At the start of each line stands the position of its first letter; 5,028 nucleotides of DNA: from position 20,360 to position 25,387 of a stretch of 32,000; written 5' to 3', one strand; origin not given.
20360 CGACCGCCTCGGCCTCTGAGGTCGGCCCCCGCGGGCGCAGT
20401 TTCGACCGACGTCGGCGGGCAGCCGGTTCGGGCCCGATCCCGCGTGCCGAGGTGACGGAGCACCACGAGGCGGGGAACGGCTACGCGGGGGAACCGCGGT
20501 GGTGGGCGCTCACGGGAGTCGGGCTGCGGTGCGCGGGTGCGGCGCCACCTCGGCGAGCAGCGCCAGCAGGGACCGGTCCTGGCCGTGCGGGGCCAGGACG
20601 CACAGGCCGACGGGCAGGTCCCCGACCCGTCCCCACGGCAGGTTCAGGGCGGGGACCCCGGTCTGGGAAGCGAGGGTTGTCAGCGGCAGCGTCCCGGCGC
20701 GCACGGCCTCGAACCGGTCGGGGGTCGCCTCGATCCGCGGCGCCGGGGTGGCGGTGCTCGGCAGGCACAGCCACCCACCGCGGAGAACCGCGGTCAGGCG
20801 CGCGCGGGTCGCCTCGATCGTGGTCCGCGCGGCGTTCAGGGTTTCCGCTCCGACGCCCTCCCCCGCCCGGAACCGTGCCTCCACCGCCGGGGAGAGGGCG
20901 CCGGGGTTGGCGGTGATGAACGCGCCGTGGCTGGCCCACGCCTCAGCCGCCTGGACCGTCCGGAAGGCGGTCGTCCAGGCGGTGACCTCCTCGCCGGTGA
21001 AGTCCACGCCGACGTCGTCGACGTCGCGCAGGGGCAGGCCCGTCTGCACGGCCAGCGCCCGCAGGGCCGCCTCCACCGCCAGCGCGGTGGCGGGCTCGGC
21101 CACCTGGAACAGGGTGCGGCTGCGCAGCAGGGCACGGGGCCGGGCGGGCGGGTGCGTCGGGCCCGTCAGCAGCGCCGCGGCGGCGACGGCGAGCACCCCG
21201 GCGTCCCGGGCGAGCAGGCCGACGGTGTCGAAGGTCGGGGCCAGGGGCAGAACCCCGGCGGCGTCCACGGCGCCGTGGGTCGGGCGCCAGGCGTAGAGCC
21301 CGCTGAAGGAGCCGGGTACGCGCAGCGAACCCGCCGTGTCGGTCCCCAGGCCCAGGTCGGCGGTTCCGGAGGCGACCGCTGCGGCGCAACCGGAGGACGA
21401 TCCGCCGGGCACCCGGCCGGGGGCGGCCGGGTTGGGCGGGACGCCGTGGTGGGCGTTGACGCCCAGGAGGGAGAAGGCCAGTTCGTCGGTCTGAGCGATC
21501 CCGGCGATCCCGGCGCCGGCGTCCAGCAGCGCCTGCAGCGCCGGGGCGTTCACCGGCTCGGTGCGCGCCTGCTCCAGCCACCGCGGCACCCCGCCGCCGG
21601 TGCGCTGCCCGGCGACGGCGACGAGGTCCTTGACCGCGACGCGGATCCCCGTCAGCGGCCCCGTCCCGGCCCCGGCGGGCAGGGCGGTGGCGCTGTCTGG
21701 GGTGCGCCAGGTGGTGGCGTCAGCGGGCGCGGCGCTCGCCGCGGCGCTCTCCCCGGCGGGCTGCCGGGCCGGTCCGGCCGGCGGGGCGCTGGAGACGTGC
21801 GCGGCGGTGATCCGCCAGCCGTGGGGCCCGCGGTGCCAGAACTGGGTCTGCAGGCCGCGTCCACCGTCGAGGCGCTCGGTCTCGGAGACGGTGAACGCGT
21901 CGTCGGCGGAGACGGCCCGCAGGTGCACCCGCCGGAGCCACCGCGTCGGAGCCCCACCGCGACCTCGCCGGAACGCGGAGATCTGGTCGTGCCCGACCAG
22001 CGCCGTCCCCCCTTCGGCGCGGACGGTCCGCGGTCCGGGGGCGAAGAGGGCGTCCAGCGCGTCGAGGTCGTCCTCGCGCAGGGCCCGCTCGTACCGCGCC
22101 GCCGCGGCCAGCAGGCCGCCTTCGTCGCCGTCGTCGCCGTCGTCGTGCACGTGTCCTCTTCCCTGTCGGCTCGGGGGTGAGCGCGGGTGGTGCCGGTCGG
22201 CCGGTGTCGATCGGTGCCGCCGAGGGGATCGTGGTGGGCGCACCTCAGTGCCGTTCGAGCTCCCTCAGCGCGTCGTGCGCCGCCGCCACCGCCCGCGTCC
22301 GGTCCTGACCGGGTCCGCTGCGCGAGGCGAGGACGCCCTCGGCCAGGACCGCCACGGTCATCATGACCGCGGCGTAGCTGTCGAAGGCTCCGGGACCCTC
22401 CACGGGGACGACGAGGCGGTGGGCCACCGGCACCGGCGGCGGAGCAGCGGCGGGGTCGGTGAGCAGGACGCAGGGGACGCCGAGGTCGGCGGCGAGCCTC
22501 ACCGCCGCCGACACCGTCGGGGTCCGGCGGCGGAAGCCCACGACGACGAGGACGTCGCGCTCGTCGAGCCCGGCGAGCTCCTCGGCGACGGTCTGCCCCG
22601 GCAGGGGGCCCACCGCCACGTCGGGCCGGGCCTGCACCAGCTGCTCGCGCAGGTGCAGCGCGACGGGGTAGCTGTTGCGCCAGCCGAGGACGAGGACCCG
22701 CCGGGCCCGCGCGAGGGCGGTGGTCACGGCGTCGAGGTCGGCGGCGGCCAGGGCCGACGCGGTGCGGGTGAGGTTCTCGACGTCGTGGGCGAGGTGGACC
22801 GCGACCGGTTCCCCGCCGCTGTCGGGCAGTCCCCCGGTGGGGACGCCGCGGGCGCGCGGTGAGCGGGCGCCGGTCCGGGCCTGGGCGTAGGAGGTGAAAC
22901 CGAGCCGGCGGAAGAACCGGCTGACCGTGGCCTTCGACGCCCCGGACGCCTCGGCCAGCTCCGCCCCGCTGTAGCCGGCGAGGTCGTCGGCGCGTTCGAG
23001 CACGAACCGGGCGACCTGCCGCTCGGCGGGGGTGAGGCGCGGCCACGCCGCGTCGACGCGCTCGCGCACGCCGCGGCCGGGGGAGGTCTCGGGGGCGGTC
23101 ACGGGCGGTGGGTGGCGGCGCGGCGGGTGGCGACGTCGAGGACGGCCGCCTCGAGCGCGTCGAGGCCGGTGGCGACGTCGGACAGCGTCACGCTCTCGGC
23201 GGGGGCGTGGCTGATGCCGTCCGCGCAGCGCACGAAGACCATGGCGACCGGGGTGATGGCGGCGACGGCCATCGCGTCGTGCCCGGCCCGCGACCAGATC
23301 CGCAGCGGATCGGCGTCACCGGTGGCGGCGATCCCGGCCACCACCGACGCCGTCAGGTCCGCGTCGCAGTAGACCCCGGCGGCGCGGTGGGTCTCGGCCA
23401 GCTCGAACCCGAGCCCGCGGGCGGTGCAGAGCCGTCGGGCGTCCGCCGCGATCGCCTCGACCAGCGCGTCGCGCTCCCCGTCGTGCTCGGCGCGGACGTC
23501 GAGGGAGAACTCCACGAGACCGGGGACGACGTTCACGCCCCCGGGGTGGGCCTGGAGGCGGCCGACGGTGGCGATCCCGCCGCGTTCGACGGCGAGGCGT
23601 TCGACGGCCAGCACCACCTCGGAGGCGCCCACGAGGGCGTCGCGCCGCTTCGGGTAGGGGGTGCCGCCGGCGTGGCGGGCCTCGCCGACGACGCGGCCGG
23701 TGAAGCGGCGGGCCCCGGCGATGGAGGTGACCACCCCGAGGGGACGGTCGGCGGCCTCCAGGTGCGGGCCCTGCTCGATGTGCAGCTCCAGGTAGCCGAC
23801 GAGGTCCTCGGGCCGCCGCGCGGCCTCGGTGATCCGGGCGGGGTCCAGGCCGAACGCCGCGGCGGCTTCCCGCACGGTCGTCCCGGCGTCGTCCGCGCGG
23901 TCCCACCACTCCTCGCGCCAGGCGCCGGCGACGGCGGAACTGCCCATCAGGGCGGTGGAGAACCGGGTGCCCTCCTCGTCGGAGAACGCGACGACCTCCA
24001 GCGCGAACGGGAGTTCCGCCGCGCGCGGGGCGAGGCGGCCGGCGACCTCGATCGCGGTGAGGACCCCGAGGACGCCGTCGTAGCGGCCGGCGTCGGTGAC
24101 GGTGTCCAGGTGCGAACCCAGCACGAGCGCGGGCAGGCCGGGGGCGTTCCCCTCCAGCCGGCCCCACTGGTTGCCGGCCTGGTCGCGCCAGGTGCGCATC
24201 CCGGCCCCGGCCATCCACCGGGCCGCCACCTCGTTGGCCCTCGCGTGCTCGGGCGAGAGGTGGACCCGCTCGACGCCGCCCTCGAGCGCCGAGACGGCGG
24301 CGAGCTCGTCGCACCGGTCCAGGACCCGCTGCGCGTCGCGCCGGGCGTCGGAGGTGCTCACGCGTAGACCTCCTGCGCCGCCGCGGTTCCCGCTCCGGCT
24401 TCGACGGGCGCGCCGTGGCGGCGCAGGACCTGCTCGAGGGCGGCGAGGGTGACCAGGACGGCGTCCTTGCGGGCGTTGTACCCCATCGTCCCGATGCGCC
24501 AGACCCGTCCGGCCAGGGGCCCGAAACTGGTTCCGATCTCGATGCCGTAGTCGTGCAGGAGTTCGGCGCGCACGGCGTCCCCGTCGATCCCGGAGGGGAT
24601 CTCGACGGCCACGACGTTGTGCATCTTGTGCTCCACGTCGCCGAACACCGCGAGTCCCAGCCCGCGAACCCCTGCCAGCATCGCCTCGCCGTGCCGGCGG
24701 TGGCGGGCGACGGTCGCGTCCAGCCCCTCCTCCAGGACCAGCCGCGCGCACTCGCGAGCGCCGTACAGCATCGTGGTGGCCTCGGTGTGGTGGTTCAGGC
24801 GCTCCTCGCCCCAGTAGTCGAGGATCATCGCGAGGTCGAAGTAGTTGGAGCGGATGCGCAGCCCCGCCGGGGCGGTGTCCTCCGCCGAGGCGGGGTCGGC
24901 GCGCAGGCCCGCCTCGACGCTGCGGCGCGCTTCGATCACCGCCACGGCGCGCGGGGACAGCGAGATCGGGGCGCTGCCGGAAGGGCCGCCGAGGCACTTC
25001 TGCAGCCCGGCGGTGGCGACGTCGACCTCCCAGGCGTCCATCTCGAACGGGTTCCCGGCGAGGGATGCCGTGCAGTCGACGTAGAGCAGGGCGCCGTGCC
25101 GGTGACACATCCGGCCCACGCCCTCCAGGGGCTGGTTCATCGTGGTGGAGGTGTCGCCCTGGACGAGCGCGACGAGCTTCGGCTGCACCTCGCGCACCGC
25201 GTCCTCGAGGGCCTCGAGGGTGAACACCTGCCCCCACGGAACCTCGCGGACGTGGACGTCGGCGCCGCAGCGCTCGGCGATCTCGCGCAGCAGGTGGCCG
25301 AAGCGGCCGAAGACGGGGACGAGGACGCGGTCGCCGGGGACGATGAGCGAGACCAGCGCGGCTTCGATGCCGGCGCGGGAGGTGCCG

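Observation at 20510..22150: AtzH-like (DUF3225) domain fused to an amidase-signature enzyme at the end of a purine/ureide operon: candidate oxalurate-type amidohydrolase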

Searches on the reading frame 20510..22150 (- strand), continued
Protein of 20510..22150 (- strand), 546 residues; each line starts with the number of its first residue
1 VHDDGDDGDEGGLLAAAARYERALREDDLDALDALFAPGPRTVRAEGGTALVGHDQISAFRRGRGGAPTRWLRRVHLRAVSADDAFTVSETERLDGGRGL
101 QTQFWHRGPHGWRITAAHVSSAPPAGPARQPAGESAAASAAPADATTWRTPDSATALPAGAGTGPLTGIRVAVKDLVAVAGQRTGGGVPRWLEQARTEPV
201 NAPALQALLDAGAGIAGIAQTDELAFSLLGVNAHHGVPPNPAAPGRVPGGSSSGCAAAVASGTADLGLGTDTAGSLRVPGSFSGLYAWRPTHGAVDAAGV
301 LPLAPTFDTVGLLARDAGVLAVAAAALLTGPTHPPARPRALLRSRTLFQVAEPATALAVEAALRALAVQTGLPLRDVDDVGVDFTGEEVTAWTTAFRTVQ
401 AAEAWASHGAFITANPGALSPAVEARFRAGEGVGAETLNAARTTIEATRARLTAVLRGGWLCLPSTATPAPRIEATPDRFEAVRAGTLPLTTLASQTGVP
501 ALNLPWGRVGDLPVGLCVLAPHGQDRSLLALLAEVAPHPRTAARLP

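Call 50: search_solved_structures(query=L020:11610-12362:+, show_alignments=2, max_evalue=1e-10)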
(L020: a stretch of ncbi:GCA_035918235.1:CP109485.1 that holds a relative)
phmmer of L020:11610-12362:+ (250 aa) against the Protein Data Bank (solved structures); distinct sequences matched with E-value up to 1e-10: 14.
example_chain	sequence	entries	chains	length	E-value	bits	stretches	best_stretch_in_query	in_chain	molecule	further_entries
8bkd_A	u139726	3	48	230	4.6e-29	105.2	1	32-241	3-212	Ureidoacrylate amidohydrolase RutB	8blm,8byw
6azo_A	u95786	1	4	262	6.6e-29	104.7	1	45-223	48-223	Putative amidase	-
8bln_A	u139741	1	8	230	2.3e-28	102.9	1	32-241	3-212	Ureidoacrylate amidohydrolase RutB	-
5bk6_A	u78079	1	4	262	4.2e-28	102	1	45-223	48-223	Putative amidase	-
6azs_A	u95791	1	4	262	4.3e-28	102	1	45-223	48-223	Putative amidase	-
8bll_A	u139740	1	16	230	1.2e-27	100.6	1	32-241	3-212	Ureidoacrylate amidohydrolase RutB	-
6azn_A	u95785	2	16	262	1.7e-27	100.1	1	45-223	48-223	Putative amidase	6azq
6xjm_A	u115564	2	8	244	1.7e-23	87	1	37-246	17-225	Biuret hydrolase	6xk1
6xix_A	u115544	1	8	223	1.4e-18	70.9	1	31-224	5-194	Cysteine hydrolase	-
6xj4_A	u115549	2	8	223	3.4e-17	66.3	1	31-224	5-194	Cysteine hydrolase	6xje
3hu5_A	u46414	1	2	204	2e-14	57.3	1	46-241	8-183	Isochorismatase family protein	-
3irv_A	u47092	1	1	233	6.3e-14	55.6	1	44-219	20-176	CYSTEINE HYDROLASE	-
3kl2_A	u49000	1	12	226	9.9e-12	48.5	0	37-247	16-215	Putative isochorismatase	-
3eef_A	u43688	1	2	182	4.5e-11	46.3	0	150-221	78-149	N-carbamoylsarcosine amidase related protein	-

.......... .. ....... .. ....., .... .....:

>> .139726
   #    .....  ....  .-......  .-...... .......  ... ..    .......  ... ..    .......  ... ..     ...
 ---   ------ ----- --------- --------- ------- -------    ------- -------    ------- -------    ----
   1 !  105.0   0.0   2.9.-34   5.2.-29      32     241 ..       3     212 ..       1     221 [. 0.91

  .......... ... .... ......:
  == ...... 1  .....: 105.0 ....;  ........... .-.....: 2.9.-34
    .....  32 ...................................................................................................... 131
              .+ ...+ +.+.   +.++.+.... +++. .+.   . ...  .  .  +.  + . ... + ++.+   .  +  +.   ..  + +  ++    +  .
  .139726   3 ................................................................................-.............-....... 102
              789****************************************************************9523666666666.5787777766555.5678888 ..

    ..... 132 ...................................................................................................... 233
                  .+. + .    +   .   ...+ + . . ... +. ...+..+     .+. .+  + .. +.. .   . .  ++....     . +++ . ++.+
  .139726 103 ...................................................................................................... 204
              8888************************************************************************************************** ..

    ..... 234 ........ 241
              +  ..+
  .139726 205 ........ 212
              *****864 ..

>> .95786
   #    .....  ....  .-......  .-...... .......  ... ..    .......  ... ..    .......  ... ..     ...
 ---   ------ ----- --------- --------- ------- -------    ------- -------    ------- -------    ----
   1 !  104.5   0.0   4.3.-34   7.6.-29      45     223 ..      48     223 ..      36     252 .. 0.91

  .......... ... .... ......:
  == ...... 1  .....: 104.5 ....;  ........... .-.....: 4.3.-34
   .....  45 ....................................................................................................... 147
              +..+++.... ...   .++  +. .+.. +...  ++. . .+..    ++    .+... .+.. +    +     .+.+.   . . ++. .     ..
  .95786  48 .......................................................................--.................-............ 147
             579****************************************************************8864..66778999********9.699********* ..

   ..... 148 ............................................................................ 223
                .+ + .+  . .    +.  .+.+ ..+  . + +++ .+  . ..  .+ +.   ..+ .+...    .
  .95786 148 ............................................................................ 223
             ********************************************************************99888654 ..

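Call 51: search_solved_structures(query=L022:7356-8435:-, show_alignments=1, max_evalue=0.00001)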
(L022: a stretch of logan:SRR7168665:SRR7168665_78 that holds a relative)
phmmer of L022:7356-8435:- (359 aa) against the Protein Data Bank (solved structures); distinct sequences matched with E-value up to 0.00001: 6.
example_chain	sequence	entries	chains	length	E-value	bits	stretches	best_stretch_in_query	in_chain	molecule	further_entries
3b9t_A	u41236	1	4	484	5.2e-25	91.5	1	174-268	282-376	Twin-arginine translocation pathway signal protein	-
5ubu_A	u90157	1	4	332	2.2e-24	89.4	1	99-344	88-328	Putative acetamidase/formamidase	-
3tkk_A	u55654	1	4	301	1.2e-23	87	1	98-334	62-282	Predicted acetamidase/formamidase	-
2ii1_A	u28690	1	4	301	2.2e-22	82.9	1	98-333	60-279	Acetamidase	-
2f4l_A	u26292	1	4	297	4.9e-20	75.1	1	98-342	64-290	acetamidase, putative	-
2wkn_A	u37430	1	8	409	8.5e-15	57.9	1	196-246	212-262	FORMAMIDASE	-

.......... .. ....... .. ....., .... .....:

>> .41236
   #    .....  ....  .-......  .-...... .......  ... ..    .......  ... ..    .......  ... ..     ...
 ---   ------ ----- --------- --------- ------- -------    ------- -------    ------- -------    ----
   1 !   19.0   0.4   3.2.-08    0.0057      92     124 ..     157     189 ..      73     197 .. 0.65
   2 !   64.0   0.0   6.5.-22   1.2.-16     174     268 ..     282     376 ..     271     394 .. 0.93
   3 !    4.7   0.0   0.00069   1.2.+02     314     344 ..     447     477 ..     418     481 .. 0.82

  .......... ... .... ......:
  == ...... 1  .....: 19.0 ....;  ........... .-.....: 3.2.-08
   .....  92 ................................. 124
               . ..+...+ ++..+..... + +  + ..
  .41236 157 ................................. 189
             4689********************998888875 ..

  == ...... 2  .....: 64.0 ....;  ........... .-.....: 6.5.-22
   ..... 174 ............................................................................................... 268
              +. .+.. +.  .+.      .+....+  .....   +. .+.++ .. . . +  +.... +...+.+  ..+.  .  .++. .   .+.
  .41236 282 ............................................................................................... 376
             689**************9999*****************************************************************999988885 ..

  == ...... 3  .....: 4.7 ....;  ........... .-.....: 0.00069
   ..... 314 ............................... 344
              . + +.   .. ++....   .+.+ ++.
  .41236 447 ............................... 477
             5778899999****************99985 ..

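Call 78: predict_structure(alignment_id=A1)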
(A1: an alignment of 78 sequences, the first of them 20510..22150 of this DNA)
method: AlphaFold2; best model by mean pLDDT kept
length: 546 residues; sequences in the alignment: 78
mean_pLDDT: 93.7   pTM: 0.93
mean pLDDT of the five models: 93.7, 93.2, 93.1, 92.9, 92.6
residues with pLDDT >= 90: 486; 70-90: 29; 50-70: 23; < 50: 8
segments of 3 or more residues with pLDDT < 50: 1-3, 542-546
pLDDT, mean of each block of 10 residues (from residue 1): 60 98 97 98 96 97 93 97 97 95 98 98 83 56 82 82 96 97 95 96 98 96 89 93 95 96 97 96 98 98 98 97 95 93 98 98 98 97 97 98 98 97 96 98 98 98 98 96 97 98 98 98 97 86 44
secondary structure, 60 per line:
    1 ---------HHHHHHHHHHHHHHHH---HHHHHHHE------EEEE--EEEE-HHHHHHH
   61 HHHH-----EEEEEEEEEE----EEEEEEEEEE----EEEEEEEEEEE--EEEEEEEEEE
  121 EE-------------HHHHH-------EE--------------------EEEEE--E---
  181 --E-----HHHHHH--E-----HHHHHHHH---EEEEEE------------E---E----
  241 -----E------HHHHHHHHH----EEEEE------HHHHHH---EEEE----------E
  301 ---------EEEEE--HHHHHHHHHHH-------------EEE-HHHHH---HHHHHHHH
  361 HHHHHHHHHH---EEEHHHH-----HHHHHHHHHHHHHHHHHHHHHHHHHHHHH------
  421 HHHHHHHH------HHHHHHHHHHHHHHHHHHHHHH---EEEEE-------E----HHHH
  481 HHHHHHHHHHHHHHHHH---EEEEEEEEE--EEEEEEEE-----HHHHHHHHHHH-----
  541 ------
elements in order: H10-25 H29-35 E43-46 E49-52 H54-64 E70-79 E84-93 E98-108 E111-122 H136-140 E170-174 H189-194 H203-210 E214-219 H253-261 E266-270 H277-282 E286-289 E310-314 H317-327 E341-343 H345-349 H353-370 E374-376 H377-380 H386-414 H421-428 H435-456 E460-464 H477-497 E501-509 E512-519 H525-535

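Call 82: fold_search(model_id=the predicted structure, library=pdb)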
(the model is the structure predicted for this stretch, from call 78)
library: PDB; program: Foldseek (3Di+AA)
matches with E <= 10: 500; with E <= 0.001: 500
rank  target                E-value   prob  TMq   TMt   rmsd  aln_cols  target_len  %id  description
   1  1obl_A                9.7e-27  1.00  0.61  0.79   3.8       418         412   29  crystal structure of the S133A mutant of Malonamidase E2 complexed with malonate from Bradyrhizobium japonicum (released 2004-02-13)
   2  1obi_A                1.0e-26  1.00  0.62  0.80   3.7       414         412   28  Crystal structure of the G130A mutant of Malonamidase E2 from Bradyrhizobium japonicum (released 2003-12-18)
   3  1obk_A                1.4e-26  1.00  0.62  0.80   3.7       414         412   28  crystal structure of the R158Q mutant of Malonamidase E2 from Bradyrhizobium japonicum (released 2004-02-13)
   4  3kfu_E                2.4e-26  1.00  0.60  0.70   2.9       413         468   31  Crystal structure of the transamidosome (released 2010-08-25)
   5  1o9o_A                3.0e-26  1.00  0.62  0.81   3.6       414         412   28  Crystal structure of the S131A mutant of Malonamidase E2 complexed with malonamate from Bradyrhizobium japonicum (released 2003-12-18)
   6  1o9q_A                3.6e-26  1.00  0.62  0.81   3.6       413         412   28  Crystal structure of the S155C mutant of Malonamidase E2 from Bradyrhizobium japonicum (released 2003-12-18)
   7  2dc0_A                3.8e-26  1.00  0.60  0.75   3.0       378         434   30  Crystal structure of amidase (released 2007-01-02)
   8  1obj_A                4.0e-26  1.00  0.62  0.81   3.6       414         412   28  Crystal structure of the T150A mutant of Malonamidase E2 from Bradyrhizobium japonicum (released 2003-12-18)
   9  1ocl_A                4.2e-26  1.00  0.62  0.81   3.7       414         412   28  THE CRYSTAL STRUCTURE OF MALONAMIDASE E2 COMPLEXED WITH MALONATE FROM BRADYRHIZOBIUM JAPONICUM (released 2003-02-25)
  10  3kfu_H                4.7e-26  1.00  0.60  0.70   3.1       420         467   30  Crystal structure of the transamidosome (released 2010-08-25)
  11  6c6g_A                5.3e-26  1.00  0.60  0.71   4.0       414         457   26  An unexpected vestigial protein complex reveals the evolutionary origins of an s-triazine catabolic enzyme. Inhibitor  (released 2018-03-21)
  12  6c62_A                5.9e-26  1.00  0.59  0.70   3.9       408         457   26  An unexpected vestigial protein complex reveals the evolutionary origins of an s-triazine catabolic enzyme. (released 2018-03-21)
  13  1o9n_A                9.3e-26  1.00  0.62  0.81   3.5       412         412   28  Crystal structure of the K62A mutant of Malonamidase E2 from Bradyrhizobium japonicum (released 2003-12-18)
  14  4wj3_A                3.4e-25  1.00  0.60  0.68   3.9       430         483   25  Crystal structure of the asparagine transamidosome from Pseudomonas aeruginosa (released 2014-12-31)
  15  9a62_A                1.2e-24  1.00  0.59  0.66   3.9       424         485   23  Integrative model of GATA-GATC by crosslinking MS and deep learning (released 2024-09-18)
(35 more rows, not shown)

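Call 105: search_solved_structures(query=L020:3084-4286:+, max_evalue=1e-15)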
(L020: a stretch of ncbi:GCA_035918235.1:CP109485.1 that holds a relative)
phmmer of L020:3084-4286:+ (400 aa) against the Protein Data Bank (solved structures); distinct sequences matched with E-value up to 1e-15: 8.
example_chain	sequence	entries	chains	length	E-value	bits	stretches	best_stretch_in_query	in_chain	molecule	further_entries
3o7u_A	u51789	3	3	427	8.6e-38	133.6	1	15-394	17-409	Cytosine deaminase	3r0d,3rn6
1r9z_A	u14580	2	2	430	8.9e-38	133.5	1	15-394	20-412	Cytosine deaminase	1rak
1k6w_A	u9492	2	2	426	9e-38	133.5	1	15-394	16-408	Cytosine Deaminase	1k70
1r9x_A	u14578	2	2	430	1.2e-37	133.1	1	15-394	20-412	Cytosine deaminase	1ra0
1r9y_A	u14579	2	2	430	2.3e-37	132.1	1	15-394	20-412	Cytosine deaminase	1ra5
3g77_A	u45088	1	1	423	3e-37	131.8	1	17-394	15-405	Cytosine deaminase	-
4r7w_A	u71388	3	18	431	8.2e-37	130.3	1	23-369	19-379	Cytosine deaminase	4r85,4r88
6nbo_A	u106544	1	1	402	4.9e-26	94.9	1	4-391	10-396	N-isopropylammelide isopropylaminohydrolase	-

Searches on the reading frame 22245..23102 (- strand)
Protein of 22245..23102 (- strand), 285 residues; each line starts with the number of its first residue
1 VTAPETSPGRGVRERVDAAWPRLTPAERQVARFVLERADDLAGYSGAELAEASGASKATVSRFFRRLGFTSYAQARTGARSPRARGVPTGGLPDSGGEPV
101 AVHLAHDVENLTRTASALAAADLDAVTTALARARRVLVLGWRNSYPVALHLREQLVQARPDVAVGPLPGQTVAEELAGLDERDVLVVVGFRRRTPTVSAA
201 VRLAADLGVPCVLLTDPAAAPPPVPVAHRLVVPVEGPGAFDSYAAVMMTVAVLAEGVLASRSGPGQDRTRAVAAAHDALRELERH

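Call 8: search_protein_families(library=ncbifam, proteins=[window:22245-23102:-])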
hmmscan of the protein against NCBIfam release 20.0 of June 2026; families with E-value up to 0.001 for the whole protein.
window:22245-23102:- (285 aa): 6 families
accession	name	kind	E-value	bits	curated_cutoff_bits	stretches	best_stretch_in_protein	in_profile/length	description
NF010701.0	PRK14101.1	equivalog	1.5e-10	39.9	920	1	11-216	342-550/638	bifunctional transcriptional regulator/glucokinase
NF008451.0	PRK11302.1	subfamily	9.5e-08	31.8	296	1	14-259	5-256/286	transcriptional regulator HexR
NF008458.0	PRK11337.1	equivalog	6.2e-07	28.7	378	1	9-221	13-228/293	MurR/RpiR family transcriptional regulator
NF008590.0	PRK11557.1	equivalog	1.3e-05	24.8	355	1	16-72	7-63/282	MurR/RpiR family transcriptional regulator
NF046014.1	sap1_reg_SapR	equivalog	7.9e-05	22.2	500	1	15-74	4-63/295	sap1 transcriptional regulator SapR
NF040776.2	AlsR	equivalog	0.00025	20.1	400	0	20-77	12-69/279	transcriptional repressor AlsR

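Call 11: search_protein_families(library=pfam, proteins=[window:22245-23102:-])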
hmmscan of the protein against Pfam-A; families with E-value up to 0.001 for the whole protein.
window:22245-23102:- (285 aa): 2 families
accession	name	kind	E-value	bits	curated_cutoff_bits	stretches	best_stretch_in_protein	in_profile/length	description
PF01380.27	SIS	-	1.1e-09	38.6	25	1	130-221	2-93/131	SIS domain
PF01418.23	HTH_6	-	4.6e-08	33.4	28.3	1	14-73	5-64/77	Helix-turn-helix domain, rpiR family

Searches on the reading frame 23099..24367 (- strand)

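Call 11: search_protein_families(library=pfam, proteins=[window:23099-24367:-])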
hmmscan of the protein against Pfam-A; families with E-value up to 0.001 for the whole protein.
window:23099-24367:- (422 aa): 2 families
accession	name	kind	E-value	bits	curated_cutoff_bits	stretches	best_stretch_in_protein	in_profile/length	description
PF01546.33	Peptidase_M20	-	2.6e-18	67.1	24.6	1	83-410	2-205/206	Peptidase family M20/M25/M40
PF04389.22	Peptidase_M28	-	9.3e-06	25.9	21.3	1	69-151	4-79/193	Peptidase family M28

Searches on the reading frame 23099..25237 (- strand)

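Call 8: search_protein_families(library=ncbifam, proteins=[window:23099-25237:-])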
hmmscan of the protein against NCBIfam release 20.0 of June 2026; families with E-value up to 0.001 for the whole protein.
window:23099-25237:- (712 aa): 21 families
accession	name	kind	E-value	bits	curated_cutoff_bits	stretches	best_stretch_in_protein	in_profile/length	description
NF006775.0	PRK09290.2-5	equivalog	1.5e-147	491.7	479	1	297-704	7-415/419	allantoate amidohydrolase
NF006773.0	PRK09290.2-2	equivalog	3.6e-133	444.5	584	1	295-703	8-417/419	allantoate amidohydrolase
NF006774.0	PRK09290.2-4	equivalog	2e-110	369.5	897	1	297-701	9-414/427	allantoate amidohydrolase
TIGR01879.1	hydantase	subfamily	2.4e-110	369.2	204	1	304-701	2-400/401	hydantoinase/carbamoylase family amidase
NF006771.0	PRK09290.1-5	subfamily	7.5e-110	367.2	399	1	301-704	5-411/413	allantoate amidohydrolase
NF058540.1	Ncarbamyl_ErtE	equivalog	5.3e-105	351.4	520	1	299-702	7-414/418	N-carbamyl-l-glutamate amidohydrolase ErtE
NF009529.0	PRK12893.1-2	equivalog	1.4e-96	323.8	508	1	298-701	5-406/411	Zn-dependent hydrolase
NF010373.0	PRK13799.1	equivalog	4.9e-93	312.6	1087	1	304-699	182-583/591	unknown domain/N-carbamoyl-L-amino acid hydrolase fusion protein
NF006769.0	PRK09290.1-3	subfamily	5e-89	298.9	452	1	296-705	6-414/417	allantoate amidohydrolase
NF009527.0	PRK12891.1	subfamily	1.5e-80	271.3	461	1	301-704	9-422/426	Zn-dependent hydrolase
NF009531.0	PRK12893.1-5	equivalog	4.8e-79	265.8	486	1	301-706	8-415/421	Zn-dependent hydrolase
NF006768.0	PRK09290.1-1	equivalog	6.5e-77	259.1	532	1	304-703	8-408/411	allantoate deiminase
NF006770.0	PRK09290.1-4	equivalog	7.2e-76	255.5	372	1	317-702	19-400/403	allantoate amidohydrolase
NF006772.0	PRK09290.2-1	subfamily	7.6e-67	226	424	1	303-707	18-420/430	allantoate amidohydrolase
TIGR03176.1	AllC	equivalog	2.7e-65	220.7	597.75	1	307-703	7-403/406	allantoate deiminase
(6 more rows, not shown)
